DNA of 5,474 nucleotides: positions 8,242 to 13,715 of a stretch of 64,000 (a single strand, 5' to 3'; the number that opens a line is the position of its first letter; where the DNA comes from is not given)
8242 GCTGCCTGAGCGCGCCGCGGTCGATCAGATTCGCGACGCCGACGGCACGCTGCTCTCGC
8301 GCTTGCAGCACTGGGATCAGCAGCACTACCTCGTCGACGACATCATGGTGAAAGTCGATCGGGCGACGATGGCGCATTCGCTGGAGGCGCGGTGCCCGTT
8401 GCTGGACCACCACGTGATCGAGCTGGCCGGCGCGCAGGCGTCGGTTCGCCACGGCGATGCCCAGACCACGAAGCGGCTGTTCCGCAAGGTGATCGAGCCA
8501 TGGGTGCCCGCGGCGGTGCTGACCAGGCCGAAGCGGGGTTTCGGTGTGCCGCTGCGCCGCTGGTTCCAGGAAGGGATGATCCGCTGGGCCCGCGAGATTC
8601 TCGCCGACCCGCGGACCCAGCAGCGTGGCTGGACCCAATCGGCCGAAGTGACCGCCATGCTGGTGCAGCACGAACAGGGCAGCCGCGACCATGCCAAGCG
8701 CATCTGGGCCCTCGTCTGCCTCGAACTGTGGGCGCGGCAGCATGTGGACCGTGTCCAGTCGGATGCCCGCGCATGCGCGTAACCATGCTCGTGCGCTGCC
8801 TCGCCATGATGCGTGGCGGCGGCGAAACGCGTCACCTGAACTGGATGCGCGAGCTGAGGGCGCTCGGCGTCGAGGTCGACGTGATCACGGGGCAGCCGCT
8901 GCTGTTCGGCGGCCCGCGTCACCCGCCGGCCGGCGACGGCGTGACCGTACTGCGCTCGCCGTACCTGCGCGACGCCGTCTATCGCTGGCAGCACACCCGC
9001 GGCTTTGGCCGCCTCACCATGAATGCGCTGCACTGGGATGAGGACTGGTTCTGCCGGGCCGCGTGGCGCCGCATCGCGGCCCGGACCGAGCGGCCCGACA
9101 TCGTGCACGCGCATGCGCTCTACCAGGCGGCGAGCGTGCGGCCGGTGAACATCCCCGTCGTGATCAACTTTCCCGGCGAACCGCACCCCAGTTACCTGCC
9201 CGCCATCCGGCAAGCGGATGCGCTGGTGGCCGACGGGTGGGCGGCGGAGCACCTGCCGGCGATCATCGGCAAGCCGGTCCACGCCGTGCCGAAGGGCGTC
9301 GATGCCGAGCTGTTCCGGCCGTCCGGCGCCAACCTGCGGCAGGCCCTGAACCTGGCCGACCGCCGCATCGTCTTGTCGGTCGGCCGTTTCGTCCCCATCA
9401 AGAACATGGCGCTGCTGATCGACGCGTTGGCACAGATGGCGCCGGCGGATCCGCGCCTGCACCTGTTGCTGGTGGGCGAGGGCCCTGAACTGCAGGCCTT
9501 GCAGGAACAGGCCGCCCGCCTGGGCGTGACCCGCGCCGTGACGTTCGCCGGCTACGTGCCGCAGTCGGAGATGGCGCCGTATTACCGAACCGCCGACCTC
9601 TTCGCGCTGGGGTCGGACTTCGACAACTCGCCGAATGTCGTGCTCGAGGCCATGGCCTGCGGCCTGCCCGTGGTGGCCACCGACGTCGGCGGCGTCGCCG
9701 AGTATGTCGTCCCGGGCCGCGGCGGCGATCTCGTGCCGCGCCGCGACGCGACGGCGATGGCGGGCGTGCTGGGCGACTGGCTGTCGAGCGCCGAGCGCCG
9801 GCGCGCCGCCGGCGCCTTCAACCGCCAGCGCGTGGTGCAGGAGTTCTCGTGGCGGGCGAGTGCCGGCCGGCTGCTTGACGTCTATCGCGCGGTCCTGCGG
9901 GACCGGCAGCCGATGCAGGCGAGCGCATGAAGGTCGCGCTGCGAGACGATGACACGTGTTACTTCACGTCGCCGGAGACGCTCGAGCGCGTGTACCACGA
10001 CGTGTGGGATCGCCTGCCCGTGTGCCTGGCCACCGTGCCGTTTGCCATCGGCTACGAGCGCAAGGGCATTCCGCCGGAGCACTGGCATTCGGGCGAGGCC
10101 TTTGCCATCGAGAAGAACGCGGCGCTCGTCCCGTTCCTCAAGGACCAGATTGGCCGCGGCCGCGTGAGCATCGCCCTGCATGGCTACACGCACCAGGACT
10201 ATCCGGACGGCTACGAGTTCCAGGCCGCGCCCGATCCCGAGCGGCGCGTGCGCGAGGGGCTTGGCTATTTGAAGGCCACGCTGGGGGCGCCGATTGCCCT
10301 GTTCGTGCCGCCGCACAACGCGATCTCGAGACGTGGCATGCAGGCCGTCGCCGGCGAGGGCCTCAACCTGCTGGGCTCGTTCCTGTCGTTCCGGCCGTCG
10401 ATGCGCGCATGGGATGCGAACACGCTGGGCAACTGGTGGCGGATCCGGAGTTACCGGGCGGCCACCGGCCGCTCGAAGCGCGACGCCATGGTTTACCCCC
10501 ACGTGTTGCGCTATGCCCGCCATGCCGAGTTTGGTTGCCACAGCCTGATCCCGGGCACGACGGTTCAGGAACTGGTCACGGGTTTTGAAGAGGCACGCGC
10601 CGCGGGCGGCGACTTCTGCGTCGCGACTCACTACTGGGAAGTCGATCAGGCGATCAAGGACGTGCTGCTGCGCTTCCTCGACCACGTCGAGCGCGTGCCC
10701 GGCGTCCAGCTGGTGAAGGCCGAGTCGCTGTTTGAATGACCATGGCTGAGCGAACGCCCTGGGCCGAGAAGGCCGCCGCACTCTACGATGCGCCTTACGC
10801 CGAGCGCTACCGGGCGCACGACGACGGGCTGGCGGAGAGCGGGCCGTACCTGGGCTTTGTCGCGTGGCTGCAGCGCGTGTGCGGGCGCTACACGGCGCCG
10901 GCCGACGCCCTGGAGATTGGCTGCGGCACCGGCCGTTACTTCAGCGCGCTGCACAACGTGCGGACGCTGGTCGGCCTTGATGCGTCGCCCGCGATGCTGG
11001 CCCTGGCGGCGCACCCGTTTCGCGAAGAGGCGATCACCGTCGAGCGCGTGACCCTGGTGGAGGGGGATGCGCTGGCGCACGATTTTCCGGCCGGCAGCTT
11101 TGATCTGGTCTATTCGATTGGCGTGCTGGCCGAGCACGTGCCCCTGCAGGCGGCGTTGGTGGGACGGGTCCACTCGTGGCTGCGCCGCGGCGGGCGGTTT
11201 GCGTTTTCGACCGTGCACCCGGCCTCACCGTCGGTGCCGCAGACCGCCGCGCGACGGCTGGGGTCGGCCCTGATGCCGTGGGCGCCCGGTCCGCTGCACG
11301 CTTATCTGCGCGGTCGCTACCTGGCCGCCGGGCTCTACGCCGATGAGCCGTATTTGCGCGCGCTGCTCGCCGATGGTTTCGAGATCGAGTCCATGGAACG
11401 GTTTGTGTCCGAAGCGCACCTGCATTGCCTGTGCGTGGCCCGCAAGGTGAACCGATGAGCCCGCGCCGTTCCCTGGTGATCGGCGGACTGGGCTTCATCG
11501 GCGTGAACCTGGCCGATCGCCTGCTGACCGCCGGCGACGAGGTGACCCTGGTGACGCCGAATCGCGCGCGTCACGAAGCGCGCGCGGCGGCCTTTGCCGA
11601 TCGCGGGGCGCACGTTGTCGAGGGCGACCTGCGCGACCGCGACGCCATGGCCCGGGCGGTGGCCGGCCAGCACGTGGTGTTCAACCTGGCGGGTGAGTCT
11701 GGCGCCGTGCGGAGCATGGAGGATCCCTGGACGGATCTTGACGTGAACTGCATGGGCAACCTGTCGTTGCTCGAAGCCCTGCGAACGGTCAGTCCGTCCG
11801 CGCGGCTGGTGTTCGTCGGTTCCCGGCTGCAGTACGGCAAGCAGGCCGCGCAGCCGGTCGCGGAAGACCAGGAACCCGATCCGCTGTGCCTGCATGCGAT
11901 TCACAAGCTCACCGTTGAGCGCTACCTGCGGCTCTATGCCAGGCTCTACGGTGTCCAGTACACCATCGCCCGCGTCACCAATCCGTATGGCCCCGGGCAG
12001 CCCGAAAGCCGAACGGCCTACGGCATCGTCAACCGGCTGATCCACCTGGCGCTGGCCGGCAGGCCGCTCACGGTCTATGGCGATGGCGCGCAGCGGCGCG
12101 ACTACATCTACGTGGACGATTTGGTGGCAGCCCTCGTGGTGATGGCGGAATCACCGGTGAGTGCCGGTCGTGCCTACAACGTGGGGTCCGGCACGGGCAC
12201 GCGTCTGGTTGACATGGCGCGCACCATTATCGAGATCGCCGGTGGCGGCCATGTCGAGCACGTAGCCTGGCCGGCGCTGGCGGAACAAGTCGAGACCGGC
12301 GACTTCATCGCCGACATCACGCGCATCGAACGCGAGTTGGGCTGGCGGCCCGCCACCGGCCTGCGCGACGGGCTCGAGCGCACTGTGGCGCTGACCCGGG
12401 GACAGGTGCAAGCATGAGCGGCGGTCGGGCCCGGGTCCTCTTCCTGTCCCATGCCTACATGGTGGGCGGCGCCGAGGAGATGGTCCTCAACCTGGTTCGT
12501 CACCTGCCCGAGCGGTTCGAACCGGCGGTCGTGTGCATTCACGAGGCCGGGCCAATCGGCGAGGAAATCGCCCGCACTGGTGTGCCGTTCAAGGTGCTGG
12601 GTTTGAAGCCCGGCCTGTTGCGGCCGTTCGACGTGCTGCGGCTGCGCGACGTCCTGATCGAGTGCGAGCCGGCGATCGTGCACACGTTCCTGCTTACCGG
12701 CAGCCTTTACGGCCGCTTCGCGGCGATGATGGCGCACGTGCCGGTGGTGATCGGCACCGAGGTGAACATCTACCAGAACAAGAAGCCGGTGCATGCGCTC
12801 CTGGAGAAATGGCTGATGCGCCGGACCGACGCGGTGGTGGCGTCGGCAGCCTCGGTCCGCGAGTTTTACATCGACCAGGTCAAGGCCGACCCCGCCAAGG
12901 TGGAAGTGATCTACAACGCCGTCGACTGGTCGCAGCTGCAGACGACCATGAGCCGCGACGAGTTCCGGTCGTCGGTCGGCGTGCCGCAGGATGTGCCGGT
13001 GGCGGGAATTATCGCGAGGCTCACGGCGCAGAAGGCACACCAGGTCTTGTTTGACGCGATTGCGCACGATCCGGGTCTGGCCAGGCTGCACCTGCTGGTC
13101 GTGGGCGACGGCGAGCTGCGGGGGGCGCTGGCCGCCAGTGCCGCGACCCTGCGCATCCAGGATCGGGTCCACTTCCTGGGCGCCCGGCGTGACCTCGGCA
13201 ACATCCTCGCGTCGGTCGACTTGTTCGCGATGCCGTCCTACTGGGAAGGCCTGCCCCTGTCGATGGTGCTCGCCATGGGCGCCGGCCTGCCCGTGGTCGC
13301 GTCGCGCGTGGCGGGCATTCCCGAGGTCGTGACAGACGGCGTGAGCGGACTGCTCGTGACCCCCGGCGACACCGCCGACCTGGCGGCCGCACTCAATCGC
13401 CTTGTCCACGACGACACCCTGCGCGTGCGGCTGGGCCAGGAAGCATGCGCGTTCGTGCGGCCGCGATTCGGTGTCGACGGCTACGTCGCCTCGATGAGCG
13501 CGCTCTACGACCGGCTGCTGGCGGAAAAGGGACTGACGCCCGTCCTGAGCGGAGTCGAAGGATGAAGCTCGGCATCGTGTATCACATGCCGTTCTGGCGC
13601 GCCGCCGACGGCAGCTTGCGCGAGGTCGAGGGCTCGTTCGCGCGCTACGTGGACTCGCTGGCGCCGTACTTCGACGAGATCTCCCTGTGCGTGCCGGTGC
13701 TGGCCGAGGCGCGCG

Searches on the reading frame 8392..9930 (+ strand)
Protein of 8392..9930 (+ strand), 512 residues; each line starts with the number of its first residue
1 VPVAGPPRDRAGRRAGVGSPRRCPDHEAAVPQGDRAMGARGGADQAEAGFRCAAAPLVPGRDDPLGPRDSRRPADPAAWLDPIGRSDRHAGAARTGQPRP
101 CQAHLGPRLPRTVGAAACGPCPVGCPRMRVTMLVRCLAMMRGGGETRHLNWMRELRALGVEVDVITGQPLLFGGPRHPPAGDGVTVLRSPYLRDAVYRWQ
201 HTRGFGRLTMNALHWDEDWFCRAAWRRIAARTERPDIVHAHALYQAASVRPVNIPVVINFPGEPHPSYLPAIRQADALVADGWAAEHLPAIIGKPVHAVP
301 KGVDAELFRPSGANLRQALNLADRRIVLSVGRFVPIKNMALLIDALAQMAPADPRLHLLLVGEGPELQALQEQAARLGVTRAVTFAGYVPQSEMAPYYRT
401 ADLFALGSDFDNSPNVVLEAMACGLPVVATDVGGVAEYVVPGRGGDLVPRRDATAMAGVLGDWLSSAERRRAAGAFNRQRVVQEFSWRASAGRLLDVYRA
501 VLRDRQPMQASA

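Call 81: search_protein_families(library=pfam, proteins=[window:8392-9930:+], max_evalue=5)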
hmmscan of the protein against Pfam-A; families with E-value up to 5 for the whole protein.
window:8392-9930:+ (512 aa): 5 families
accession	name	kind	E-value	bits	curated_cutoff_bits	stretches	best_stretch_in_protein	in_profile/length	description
PF00534.26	Glycos_transf_1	-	3.8e-36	124.6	26.4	1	316-479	6-171/172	Glycosyl transferases group 1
PF13692.12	Glyco_trans_1_4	-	6.5e-35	120.9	27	1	325-462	2-138/142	Glycosyl transferases group 1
PF13524.12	Glyco_trans_1_2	-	1.1e-09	38.8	25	1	345-496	8-144/144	Glycosyl transferase-like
PF20706.3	GT4-conflict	-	7.8e-08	32.1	26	1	319-449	192-335/385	Family 4 Glycosyltransferase in conflict systems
PF13439.12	Glyco_transf_4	-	3e-07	31.1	28.5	1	142-305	2-168/170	Glycosyltransferase Family 4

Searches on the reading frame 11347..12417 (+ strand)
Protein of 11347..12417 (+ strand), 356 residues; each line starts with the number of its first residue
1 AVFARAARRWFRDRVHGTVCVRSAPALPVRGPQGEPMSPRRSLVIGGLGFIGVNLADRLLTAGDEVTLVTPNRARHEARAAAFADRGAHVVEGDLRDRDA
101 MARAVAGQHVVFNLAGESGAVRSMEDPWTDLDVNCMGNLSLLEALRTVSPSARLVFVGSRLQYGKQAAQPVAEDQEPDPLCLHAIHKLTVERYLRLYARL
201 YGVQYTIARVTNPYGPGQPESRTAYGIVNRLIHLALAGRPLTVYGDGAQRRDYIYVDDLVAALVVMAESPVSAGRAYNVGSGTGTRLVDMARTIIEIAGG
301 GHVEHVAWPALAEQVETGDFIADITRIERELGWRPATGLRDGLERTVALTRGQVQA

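Call 26: search_protein_families(library=pfam, proteins=[window:11347-12417:+], max_evalue=0.001)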
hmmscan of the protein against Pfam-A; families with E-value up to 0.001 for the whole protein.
window:11347-12417:+ (356 aa): 9 families
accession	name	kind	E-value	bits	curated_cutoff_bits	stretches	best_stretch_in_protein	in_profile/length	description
PF01370.27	Epimerase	-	9e-55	186.1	20.9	1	43-280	2-240/240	NAD dependent epimerase/dehydratase family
PF16363.11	GDP_Man_Dehyd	-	3.2e-45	155.5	27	1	43-345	1-331/332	GDP-mannose 4,6 dehydratase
PF13460.12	NAD_binding_10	-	3.2e-11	43.9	27.2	1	46-211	1-144/184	NAD(P)H-binding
PF01073.25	3Beta_HSD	-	3.2e-11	43.2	22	1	43-267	1-229/280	3-beta hydroxysteroid dehydrogenase/isomerase family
PF05368.20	NmrA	-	5.8e-08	33.1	27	1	43-116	6-78/298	NmrA-like family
PF02254.24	TrkA_N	-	1.2e-05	26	23.8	1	44-105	2-59/116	TrkA-N domain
PF00106.31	adh_short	-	4.9e-05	23.3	26.6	1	43-107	4-70/195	short chain dehydrogenase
PF03435.24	Sacchrp_dh_NADP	-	6e-05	23.8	25.1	1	43-124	2-85/129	Saccharopine dehydrogenase NADP binding domain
PF08659.16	KR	-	0.00081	19.8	22.6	0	43-106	4-73/180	KR domain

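Call 79: search_protein_families(library=ncbifam, proteins=[window:11425-12417:+], max_evalue=0.00001)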
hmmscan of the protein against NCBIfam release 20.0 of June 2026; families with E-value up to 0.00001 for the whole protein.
window:11425-12417:+ (330 aa): 24 families
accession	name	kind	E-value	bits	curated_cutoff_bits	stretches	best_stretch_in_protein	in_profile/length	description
TIGR01181.1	dTDP_gluc_dehyt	equivalog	1.3e-40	139.5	365.1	1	16-322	2-309/321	dTDP-glucose 4,6-dehydratase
TIGR01179.1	galE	equivalog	4.3e-27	94.8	262.3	1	17-314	3-315/332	UDP-glucose 4-epimerase GalE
TIGR04180.1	EDH_00030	hypoth_equivalog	7.9e-26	90.8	475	1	17-310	2-295/297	NAD-dependent 4,6-dehydratase LegB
NF007582.0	PRK10217.1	equivalog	3.8e-24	85.4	698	1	14-322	2-329/355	dTDP-glucose 4,6-dehydratase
NF007490.0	PRK10084.1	subfamily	2.4e-20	72.8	649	1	157-322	167-332/361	dTDP-glucose 4,6-dehydratase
NF011728.1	PRK15181.1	equivalog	3.2e-19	69.1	760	1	11-321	13-334/348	Vi polysaccharide biosynthesis UDP-N-acetylglucosaminuronic acid C-4 epimerase TviC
NF042422.1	oxyalk_red_OleD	equivalog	1.2e-18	67.6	580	1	17-278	4-256/329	2-alkyl-3-oxoalkanoate reductase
NF007956.0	PRK10675.1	subfamily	1.5e-18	67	394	1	16-315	3-320/338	UDP-glucose 4-epimerase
NF047922.1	GDPFucSynFcl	equivalog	3.8e-18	66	500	1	108-320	81-297/308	GDP-L-fucose synthase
TIGR02197.1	heptose_epim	equivalog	7.1e-16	58.3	274.6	1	17-319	2-308/316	ADP-glyceromanno-heptose 6-epimerase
NF043036.1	ErythonDh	equivalog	6e-15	55.2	325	1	17-283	4-277/321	D-erythronate dehydrogenase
NF008872.0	PRK11908.1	equivalog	2.4e-14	53.1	294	1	15-329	3-340/349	bifunctional UDP-4-keto-pentose/UDP-xylose synthase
NF041015.1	UDPsulfquin_syn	equivalog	7.6e-13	48.2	575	1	200-251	236-288/384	UDP-sulfoquinovose synthase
TIGR03466.1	HpnA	hypoth_equivalog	1.1e-10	40.9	367.65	1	15-190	2-173/327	hopanoid-associated sugar epimerase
NF042423.1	oxyalk_red_Shew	equivalog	1.4e-10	40.8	580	1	15-277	10-262/331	2-alkyl-3-oxoalkanoate reductase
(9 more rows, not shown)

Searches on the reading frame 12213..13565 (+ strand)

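Call 26: search_protein_families(library=pfam, proteins=[window:12213-13565:+], max_evalue=0.001)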
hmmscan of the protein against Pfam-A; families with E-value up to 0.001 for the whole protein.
window:12213-13565:+ (450 aa): 5 families
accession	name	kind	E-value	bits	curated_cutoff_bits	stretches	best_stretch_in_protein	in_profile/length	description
PF13692.12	Glyco_trans_1_4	-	6.6e-34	117.6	27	1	262-400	2-142/142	Glycosyl transferases group 1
PF00534.26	Glycos_transf_1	-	5.2e-33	114.4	26.4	1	248-411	2-169/172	Glycosyl transferases group 1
PF13439.12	Glyco_transf_4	-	4.4e-21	76.1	28.5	1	84-238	1-167/170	Glycosyltransferase Family 4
PF13579.12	Glyco_trans_4_4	-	1.8e-15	58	29.7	1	85-235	1-157/158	Glycosyl transferase 4-like domain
PF20706.3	GT4-conflict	-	1.6e-06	27.8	26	1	288-380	229-327/385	Family 4 Glycosyltransferase in conflict systems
